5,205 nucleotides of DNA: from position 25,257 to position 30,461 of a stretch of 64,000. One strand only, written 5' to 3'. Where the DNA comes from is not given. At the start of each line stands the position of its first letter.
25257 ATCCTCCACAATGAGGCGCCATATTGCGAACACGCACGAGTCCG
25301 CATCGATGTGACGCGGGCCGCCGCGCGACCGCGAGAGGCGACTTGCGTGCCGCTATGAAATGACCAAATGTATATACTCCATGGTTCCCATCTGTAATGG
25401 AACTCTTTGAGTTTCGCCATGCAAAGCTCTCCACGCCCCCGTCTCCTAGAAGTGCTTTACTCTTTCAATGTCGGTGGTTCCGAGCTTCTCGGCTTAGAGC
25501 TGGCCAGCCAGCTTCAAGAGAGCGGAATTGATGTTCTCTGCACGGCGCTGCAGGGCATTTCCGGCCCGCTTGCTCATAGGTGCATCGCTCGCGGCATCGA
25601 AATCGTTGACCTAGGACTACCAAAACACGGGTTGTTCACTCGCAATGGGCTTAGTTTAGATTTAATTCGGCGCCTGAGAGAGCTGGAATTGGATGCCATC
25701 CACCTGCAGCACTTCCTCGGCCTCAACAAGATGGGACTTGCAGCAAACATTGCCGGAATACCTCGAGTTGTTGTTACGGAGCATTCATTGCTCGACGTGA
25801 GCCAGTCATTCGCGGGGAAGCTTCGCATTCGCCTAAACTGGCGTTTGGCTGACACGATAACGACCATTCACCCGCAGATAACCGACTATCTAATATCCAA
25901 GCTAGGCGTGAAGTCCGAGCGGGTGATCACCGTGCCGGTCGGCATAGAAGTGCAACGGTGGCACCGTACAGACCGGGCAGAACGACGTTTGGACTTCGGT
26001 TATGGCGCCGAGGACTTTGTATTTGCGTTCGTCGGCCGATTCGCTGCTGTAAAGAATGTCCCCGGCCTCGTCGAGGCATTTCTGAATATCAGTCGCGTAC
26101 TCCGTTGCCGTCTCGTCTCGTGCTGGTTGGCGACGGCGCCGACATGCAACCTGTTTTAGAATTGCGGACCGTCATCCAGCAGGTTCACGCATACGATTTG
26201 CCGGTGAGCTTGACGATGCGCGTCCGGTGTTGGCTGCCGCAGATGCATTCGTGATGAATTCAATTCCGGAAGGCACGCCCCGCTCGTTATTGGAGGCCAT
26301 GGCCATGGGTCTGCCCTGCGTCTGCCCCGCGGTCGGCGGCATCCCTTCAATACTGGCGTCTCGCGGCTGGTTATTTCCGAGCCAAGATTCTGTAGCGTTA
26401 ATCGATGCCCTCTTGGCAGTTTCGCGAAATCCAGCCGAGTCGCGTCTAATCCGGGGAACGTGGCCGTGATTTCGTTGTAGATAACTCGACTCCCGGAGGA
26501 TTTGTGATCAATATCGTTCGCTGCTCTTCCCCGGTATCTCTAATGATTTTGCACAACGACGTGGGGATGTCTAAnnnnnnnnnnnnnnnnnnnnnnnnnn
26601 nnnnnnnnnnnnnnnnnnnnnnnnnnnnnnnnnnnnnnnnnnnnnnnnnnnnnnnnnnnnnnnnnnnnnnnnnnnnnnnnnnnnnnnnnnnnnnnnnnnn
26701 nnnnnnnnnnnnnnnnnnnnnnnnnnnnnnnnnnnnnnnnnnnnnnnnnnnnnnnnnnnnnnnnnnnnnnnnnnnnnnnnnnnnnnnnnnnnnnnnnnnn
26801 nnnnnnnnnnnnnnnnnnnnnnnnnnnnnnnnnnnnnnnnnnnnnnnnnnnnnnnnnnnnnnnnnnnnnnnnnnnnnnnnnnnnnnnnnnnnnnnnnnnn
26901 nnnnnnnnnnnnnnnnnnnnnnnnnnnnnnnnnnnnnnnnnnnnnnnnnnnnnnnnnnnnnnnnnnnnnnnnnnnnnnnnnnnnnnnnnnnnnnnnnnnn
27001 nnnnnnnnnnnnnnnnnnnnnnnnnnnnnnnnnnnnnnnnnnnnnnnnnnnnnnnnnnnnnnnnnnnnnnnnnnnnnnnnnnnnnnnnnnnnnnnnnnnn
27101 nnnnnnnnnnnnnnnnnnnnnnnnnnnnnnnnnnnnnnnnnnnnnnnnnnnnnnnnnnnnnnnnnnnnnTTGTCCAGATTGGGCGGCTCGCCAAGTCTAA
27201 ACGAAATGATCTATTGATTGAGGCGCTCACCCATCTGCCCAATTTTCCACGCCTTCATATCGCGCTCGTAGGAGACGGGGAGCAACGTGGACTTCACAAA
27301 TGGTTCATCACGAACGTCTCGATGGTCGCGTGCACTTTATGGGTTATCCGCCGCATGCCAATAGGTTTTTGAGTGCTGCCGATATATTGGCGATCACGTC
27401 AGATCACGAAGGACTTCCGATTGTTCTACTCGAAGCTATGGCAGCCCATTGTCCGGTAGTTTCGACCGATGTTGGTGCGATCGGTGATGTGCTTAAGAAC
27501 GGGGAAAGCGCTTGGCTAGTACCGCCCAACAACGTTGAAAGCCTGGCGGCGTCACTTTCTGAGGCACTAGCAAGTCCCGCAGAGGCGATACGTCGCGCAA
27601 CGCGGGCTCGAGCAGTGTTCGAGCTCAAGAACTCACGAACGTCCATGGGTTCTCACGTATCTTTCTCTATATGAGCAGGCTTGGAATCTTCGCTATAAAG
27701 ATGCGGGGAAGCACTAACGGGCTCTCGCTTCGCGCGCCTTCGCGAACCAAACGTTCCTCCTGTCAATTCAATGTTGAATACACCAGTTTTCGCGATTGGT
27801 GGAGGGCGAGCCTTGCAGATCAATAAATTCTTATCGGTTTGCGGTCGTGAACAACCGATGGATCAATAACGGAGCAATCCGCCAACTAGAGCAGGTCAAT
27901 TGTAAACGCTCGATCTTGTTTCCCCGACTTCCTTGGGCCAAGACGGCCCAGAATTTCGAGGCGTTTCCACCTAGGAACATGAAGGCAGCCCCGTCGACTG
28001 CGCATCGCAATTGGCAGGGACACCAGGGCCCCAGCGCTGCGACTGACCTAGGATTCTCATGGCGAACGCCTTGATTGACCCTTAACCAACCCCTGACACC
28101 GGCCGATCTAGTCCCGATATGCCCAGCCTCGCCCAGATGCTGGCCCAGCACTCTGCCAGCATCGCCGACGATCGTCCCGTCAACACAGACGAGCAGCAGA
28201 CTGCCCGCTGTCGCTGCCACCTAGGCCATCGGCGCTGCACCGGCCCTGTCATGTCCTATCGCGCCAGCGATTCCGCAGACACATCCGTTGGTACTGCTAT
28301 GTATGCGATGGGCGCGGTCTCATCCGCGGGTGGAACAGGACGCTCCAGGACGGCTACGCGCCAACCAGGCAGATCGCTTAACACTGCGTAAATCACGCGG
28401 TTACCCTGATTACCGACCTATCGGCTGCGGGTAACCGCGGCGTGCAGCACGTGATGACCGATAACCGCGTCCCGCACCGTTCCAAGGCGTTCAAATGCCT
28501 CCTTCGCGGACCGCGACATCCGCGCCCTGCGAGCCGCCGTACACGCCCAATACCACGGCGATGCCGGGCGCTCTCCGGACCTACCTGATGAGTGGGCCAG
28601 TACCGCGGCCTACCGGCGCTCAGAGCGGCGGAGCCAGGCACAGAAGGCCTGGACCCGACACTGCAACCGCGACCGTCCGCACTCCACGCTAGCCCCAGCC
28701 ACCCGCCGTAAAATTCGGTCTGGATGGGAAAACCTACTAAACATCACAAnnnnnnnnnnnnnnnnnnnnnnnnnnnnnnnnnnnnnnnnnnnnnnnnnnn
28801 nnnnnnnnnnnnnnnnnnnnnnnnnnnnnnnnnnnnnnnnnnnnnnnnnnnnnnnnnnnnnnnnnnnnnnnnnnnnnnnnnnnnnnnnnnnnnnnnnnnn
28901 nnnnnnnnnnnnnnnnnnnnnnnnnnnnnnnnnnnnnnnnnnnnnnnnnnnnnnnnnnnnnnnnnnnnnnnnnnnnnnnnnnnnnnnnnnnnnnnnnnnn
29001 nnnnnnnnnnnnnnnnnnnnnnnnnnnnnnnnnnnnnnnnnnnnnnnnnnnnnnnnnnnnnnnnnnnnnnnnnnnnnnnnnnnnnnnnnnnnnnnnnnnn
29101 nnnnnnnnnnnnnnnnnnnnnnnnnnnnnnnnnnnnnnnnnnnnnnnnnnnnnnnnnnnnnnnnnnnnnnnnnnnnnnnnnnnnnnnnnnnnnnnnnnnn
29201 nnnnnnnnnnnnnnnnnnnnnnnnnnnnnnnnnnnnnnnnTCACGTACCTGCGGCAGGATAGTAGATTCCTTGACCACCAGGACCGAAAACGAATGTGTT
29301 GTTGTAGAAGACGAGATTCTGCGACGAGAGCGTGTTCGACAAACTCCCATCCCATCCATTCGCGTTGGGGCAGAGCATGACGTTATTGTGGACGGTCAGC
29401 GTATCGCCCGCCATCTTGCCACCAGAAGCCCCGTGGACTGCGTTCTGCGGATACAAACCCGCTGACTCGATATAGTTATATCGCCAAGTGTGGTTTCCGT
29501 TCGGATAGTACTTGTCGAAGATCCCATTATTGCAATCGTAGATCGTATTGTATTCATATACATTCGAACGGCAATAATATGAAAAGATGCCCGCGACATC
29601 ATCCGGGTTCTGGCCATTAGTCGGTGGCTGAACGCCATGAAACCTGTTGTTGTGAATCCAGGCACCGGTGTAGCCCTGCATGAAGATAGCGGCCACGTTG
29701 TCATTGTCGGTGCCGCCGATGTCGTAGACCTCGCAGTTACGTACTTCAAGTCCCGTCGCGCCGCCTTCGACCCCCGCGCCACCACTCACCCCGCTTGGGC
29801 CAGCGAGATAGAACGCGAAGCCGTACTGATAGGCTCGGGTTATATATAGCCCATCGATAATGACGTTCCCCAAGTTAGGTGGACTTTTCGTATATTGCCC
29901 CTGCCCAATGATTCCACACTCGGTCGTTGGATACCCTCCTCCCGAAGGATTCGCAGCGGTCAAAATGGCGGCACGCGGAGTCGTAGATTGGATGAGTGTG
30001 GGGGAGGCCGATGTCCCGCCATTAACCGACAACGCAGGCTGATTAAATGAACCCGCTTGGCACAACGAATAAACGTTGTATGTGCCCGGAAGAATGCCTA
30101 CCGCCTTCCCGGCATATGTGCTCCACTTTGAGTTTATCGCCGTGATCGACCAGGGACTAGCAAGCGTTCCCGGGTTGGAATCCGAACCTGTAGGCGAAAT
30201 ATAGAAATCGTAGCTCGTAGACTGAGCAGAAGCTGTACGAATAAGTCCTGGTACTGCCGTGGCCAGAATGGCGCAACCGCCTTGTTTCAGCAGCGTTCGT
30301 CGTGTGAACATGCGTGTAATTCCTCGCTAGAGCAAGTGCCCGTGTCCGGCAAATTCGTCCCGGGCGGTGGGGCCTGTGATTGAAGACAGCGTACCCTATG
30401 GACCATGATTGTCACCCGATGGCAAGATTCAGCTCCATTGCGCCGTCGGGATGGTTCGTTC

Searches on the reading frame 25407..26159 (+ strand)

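Call 43: search_protein_families(library=pfam, proteins=[window:25407-26159:+], max_evalue=0.001)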
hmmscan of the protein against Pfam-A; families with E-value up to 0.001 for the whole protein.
window:25407-26159:+ (250 aa): 3 families
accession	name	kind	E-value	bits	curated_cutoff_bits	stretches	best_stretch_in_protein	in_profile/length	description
PF13439.12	Glyco_transf_4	-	4.8e-17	62.9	28.5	1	22-184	1-170/170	Glycosyltransferase Family 4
PF13579.12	Glyco_trans_4_4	-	3.1e-14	54.1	29.7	1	30-179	8-158/158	Glycosyl transferase 4-like domain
PF13477.12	Glyco_trans_4_2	-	4.3e-05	24.1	23.4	1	16-152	2-136/139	Glycosyl transferase 4-like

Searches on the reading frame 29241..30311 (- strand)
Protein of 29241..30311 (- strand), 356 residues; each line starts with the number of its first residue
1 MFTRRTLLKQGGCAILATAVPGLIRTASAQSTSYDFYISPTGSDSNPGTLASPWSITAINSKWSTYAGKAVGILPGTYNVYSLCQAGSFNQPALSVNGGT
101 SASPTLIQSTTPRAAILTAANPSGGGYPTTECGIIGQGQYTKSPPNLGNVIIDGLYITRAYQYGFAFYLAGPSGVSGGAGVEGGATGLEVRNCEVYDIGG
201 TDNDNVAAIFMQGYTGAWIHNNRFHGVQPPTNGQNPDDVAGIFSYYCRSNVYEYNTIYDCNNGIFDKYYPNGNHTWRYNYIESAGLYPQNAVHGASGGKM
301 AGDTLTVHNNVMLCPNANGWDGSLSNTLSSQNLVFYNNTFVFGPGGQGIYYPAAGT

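Call 43: search_protein_families(library=pfam, proteins=[window:29241-30311:-], max_evalue=0.001)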
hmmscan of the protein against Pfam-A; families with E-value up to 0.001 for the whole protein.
window:29241-30311:- (356 aa): 1 family
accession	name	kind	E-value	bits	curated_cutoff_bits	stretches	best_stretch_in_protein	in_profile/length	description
PF13229.12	Beta_helix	-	8.7e-06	25.9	25.9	1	180-340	27-158/158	Right handed beta helix region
